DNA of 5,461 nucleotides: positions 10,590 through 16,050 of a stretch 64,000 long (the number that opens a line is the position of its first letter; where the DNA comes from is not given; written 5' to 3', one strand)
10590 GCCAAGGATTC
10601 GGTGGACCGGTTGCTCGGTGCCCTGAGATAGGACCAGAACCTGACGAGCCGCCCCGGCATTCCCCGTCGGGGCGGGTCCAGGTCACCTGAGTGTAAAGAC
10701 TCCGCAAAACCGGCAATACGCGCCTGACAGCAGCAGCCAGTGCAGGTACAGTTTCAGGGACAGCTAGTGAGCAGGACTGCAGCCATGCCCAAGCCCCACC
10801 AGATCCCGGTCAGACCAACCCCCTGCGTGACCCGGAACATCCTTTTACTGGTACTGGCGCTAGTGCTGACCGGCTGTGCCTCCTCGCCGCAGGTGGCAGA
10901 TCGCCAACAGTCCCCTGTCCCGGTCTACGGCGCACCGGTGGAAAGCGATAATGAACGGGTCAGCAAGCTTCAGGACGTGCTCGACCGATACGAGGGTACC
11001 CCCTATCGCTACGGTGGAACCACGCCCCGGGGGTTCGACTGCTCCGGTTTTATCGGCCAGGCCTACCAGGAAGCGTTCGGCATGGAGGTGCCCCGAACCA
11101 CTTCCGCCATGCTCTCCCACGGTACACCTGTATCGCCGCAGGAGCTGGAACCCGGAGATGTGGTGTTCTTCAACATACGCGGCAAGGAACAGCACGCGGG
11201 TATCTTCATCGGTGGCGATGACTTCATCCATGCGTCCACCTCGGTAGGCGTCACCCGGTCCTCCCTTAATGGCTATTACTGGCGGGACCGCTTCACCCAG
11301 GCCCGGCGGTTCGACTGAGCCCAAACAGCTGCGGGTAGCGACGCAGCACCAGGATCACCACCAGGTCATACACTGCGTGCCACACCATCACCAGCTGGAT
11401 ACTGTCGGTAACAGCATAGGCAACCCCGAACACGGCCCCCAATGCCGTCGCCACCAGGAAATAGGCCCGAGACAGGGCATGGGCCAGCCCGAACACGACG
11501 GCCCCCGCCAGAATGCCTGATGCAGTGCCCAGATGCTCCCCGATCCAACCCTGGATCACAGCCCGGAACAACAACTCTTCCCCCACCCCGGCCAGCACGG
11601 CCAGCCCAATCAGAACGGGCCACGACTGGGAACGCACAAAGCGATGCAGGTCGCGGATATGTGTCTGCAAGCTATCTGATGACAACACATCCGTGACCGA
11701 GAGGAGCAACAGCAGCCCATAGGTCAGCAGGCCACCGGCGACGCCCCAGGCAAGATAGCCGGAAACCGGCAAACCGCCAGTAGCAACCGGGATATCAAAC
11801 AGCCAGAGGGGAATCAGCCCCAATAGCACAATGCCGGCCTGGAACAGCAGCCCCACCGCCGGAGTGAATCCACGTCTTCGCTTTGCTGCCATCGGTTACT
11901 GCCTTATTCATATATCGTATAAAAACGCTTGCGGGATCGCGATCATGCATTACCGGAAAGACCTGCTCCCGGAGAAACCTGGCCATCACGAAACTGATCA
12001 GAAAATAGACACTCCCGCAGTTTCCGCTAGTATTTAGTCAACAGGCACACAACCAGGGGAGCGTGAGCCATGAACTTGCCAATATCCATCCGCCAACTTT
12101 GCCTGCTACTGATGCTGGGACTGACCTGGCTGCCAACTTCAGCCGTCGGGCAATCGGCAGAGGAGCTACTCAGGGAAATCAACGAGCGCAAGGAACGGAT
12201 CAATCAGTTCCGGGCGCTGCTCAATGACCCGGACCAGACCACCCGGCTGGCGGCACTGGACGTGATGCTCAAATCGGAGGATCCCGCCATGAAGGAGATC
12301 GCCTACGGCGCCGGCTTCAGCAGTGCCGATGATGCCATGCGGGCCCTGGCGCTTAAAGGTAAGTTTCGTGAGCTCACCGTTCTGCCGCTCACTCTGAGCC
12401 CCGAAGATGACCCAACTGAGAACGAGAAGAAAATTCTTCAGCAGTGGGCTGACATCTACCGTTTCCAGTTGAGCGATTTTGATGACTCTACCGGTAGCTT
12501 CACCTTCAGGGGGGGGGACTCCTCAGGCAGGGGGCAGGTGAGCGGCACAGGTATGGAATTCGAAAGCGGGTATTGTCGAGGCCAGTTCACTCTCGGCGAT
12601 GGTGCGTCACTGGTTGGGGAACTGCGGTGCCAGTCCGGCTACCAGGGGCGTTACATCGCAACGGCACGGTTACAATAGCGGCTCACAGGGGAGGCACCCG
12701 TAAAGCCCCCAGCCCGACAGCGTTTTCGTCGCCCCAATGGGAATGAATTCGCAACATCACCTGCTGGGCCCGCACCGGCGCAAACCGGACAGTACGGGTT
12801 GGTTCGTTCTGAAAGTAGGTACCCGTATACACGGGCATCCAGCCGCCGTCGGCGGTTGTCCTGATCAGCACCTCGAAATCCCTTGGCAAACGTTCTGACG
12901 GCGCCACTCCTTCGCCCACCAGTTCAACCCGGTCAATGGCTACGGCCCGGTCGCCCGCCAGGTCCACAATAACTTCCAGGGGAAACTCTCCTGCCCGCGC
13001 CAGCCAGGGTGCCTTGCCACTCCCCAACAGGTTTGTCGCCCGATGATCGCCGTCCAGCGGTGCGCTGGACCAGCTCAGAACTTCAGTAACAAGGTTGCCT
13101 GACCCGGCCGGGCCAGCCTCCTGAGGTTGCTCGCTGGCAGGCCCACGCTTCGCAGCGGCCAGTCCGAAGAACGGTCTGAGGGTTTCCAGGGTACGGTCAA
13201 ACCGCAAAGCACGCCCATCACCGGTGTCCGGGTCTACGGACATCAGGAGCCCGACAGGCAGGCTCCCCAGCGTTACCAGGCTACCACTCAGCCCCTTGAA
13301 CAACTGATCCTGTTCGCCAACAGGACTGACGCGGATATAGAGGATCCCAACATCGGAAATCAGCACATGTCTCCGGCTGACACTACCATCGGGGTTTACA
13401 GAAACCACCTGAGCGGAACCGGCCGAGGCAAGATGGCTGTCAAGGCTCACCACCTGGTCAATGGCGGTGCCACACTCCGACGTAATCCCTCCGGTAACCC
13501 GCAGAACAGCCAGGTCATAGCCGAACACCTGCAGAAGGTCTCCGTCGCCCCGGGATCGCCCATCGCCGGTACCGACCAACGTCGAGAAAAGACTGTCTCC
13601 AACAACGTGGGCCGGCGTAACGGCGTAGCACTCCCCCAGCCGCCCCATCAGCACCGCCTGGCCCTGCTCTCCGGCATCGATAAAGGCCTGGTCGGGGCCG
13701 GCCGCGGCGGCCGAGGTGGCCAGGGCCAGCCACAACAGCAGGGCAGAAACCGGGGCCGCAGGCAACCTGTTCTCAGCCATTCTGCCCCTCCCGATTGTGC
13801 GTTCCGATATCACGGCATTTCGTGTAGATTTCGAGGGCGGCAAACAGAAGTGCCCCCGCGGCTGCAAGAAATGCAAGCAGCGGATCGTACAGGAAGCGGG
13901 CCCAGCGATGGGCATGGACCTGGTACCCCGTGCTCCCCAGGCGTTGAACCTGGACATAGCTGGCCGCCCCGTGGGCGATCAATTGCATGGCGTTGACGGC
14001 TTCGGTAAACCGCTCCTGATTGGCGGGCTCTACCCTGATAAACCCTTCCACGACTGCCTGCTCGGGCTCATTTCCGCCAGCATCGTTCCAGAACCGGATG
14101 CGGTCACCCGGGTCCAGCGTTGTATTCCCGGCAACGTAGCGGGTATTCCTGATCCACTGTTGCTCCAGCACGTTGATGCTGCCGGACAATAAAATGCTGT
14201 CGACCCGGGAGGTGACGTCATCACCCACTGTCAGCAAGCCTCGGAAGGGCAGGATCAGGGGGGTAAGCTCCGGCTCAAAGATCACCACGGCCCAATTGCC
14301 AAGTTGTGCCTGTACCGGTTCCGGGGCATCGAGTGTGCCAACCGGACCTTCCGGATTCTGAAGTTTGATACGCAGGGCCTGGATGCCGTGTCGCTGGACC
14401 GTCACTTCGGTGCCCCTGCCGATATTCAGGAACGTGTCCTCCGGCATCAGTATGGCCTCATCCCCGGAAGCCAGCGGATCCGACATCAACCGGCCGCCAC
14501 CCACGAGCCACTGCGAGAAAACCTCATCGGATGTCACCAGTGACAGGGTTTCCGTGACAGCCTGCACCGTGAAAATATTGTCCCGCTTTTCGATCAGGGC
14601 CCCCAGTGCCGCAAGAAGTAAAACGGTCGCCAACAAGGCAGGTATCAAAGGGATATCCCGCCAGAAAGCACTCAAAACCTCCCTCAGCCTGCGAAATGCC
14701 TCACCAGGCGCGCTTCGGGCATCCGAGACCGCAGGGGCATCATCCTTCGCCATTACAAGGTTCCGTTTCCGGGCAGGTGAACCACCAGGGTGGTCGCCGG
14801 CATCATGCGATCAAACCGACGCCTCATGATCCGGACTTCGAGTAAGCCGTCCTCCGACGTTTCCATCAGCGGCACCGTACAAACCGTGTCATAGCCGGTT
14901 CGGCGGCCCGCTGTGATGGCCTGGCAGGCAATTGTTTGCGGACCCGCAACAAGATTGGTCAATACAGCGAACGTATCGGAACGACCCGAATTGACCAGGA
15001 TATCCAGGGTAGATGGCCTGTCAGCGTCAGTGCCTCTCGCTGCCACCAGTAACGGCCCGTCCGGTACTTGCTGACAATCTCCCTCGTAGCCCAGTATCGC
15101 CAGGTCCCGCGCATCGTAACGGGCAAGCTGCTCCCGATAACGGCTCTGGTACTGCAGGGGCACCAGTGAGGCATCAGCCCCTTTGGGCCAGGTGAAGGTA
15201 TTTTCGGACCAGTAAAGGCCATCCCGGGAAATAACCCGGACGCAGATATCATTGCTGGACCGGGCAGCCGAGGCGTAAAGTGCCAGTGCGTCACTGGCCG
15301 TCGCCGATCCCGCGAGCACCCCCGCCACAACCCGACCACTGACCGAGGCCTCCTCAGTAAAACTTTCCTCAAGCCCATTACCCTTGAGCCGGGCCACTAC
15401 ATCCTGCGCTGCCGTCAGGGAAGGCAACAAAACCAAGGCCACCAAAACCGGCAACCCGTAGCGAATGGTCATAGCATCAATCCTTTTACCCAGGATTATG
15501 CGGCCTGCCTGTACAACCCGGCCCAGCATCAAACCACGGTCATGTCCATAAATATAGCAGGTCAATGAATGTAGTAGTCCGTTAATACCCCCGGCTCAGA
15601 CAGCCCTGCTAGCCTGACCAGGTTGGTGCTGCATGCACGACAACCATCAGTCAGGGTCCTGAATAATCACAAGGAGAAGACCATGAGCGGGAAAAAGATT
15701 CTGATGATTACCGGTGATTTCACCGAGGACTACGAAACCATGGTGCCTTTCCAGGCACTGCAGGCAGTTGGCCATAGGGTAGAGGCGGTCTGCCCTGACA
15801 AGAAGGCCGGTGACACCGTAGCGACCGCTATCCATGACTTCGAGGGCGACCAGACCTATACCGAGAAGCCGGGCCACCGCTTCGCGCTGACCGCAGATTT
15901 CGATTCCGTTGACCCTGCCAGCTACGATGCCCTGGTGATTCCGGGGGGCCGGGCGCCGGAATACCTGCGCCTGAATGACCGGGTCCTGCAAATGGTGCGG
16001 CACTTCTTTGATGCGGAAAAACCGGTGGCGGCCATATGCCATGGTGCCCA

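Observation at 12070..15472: Uncharacterised four-gene exported protease module (top candidate system)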

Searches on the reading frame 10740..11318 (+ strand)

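Call 30: search_protein_families(library=pfam, proteins=[window:10740-11318:+], max_evalue=0.001)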
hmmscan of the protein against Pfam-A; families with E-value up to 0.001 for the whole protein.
window:10740-11318:+ (192 aa): 2 families
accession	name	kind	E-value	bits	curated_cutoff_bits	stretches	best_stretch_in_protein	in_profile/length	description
PF00877.26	NLPC_P60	-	5.8e-31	107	23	1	86-190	1-105/105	NlpC/P60 family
PF22262.2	DUF6950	-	0.00025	21.6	27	0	124-171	75-120/134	Domain of unknown function (DUF6950)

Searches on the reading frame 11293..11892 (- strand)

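Call 30: search_protein_families(library=pfam, proteins=[window:11293-11892:-], max_evalue=0.001)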
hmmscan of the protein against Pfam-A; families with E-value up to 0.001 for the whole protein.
window:11293-11892:- (199 aa): 1 family
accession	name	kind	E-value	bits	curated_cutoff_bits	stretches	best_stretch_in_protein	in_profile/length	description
PF02517.21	Rce1-like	-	2.3e-17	63.5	22.4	1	89-178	3-93/93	Type II CAAX prenyl endopeptidase Rce1-like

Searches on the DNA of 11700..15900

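Call 64: search_rna_families(source=window, start=11700, end=15900, threshold=evalue, max_evalue=0.1)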
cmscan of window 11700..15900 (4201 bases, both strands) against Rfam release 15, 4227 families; matches with E-value up to 0.1: 0.
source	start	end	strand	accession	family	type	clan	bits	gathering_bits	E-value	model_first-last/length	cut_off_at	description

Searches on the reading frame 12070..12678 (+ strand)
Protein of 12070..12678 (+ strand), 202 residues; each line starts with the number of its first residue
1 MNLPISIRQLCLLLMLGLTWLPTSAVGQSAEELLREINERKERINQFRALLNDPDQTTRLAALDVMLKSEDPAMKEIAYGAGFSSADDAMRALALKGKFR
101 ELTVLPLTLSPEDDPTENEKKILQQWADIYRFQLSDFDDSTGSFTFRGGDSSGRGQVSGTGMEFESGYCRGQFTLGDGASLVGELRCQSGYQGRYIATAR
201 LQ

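Call 3: search_protein_families(library=pfam, proteins=[window:12070-12678:+], max_evalue=1)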
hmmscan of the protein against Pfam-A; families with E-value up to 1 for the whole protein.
window:12070-12678:+ (202 aa): 2 families
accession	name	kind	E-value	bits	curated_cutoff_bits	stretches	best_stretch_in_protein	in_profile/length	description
PF02374.21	ArsA_ATPase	-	0.036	13.7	24.3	1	24-76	174-222/305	Anion-transporting ATPase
PF12315.14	DA1-like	-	0.27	11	25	1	15-102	125-210/213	Protein DA1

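Call 4: search_protein_families(library=ncbifam, proteins=[window:12070-12678:+], max_evalue=1)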
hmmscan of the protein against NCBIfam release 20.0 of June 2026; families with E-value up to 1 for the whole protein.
window:12070-12678:+ (202 aa): 1 family
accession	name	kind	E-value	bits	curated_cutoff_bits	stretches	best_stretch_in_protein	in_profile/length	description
TIGR00345.1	GET3_arsA_TRC40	subfamily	0.011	15.3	135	1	26-59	171-205/299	TRC40/GET3/ArsA family transport-energizing ATPase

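Call 6: search_protein_families(library=padloc, proteins=[window:12070-12678:+], max_evalue=1)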
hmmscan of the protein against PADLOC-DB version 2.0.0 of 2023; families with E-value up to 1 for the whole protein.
window:12070-12678:+ (202 aa): 0 families

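Call 23: search_solved_structures(query=A4, max_evalue=10)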
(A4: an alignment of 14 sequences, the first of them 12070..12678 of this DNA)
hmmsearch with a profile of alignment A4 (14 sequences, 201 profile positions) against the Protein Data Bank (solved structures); distinct sequences matched with E-value up to 10: 3.
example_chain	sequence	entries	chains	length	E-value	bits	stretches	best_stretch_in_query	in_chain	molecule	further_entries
3ew1_A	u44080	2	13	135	1.1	12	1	118-169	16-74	rhizavidin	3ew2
8gjg_A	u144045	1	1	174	1.1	11.9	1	23-75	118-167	gluc_A04_0005 Binder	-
2d8y_A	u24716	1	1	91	1.7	11.3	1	163-194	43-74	EPLIN protein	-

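Call 38: search_protein_families(library=pfam, alignment_id=A4, max_evalue=10)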
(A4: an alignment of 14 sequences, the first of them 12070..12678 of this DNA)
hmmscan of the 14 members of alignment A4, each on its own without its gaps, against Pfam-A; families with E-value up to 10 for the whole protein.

A. member 1, window:12070-12678:+ (202 aa): 2 families
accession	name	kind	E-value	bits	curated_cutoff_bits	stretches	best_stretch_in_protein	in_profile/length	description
PF02374.21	ArsA_ATPase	-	0.036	13.7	24.3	1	24-76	174-222/305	Anion-transporting ATPase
PF12315.14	DA1-like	-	0.27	11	25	1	15-102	125-210/213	Protein DA1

B. families by the number of members that match (of 14 scanned): 22 families
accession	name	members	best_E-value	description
PF02985.28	HEAT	5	0.013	HEAT repeat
PF02374.21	ArsA_ATPase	5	0.014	Anion-transporting ATPase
PF13646.12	HEAT_2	4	0.034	HEAT repeats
PF13513.12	HEAT_EZ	3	0.0082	HEAT-like repeat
PF11777.13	DUF3316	2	0.034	Protein of unknown function (DUF3316)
PF15964.10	CCCAP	2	0.036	Centrosomal colon cancer autoantigen protein family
PF12833.13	HTH_18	2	0.19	Helix-turn-helix domain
PF07544.18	Med9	1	0.00026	RNA polymerase II transcription mediator complex subunit 9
PF01602.26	Adaptin_N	1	0.024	Adaptin N terminal region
PF24610.1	DUF7623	1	0.085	Domain of unknown function (DUF7623)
PF22648.2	SET7_N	1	0.12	Histone H3 K4-specific methyltransferase SET7 N-terminal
PF08805.16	PilS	1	0.12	PilS N terminal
PF04471.18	Mrr_cat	1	0.12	Restriction endonuclease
PF08786.17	DcrB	1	0.16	DcrB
PF18897.5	Gp3-like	1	0.25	Recombination directionality factor-like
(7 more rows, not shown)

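Call 88: find_related_loci(query=A10, collection=metagenome_contigs, flank=5000)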
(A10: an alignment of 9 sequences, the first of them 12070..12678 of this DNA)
Query A10 (202 aa) in metagenome_contigs; peptide patterns used: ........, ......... (x = any residue, [..] = any of these).
359 stretches matched a pattern; 32 encode a relative of the query (tblastn E <= 1e-3); 32 distinct loci.
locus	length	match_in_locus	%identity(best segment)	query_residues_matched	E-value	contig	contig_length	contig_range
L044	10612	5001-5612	75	1-202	3e-104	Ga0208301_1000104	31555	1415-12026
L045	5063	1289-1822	69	28-202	6e-78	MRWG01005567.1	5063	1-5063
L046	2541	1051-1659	63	1-202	1e-78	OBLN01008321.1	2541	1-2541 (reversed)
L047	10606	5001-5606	63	1-202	1e-76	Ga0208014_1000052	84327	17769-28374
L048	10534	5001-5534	69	28-202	5e-78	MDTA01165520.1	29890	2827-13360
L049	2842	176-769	49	3-202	6e-59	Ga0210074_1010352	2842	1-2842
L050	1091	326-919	49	3-202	6e-62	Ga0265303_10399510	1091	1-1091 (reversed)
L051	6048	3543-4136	48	5-202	5e-57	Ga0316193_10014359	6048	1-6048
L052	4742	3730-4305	48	11-202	6e-56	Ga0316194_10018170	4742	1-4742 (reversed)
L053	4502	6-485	57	42-202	1e-54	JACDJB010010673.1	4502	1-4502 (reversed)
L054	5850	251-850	48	7-202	2e-54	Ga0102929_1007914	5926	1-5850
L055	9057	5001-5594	49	3-202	2e-53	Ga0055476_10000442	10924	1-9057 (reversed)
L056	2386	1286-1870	46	12-201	2e-51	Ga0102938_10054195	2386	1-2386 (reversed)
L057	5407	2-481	49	43-202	2e-50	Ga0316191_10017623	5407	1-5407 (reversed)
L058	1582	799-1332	46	25-202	2e-50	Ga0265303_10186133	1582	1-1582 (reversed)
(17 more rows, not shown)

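Call 94: search_protein_families(library=phrogs, proteins=[window:12070-12678:+], max_evalue=0.1)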
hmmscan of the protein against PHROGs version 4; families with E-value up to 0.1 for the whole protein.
window:12070-12678:+ (202 aa): 0 families
